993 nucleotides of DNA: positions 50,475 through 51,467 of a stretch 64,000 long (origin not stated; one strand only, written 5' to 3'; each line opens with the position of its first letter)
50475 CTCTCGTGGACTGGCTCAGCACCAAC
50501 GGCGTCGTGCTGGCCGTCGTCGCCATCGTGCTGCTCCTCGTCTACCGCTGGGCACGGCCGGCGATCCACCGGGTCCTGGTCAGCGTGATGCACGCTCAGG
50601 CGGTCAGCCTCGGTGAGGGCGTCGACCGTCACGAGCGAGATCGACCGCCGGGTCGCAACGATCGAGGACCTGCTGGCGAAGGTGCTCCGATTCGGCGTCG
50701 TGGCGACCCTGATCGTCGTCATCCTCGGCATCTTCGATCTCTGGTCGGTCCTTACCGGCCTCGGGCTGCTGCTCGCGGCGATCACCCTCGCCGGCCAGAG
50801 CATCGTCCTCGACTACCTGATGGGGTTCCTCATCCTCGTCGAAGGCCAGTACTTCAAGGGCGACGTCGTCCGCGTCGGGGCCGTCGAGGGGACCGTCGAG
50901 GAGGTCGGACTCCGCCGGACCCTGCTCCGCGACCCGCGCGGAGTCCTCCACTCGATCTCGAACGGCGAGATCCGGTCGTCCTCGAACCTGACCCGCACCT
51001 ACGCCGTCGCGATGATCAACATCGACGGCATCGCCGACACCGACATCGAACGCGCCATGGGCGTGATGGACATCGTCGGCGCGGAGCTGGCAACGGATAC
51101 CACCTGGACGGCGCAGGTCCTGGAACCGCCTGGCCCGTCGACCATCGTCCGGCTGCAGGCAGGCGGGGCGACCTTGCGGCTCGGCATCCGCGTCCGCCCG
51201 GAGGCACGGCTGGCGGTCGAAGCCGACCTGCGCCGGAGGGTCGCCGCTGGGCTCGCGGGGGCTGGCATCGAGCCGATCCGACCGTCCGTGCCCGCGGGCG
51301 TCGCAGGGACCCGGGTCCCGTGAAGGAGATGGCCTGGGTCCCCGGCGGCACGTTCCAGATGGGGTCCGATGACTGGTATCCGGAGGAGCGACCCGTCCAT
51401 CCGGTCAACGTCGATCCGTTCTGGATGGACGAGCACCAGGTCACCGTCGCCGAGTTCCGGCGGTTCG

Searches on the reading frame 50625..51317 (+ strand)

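Call 51: search_protein_families(library=pfam, proteins=[window:50625-51317:+], max_evalue=0.001)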
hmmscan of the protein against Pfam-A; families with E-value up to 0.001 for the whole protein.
window:50625-51317:+ (231 aa): 1 family
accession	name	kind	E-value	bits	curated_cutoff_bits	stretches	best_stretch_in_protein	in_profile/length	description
PF00924.24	MS_channel_2nd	-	7.4e-13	48.8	20.2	1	60-123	2-67/68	Mechanosensitive ion channel, beta-domain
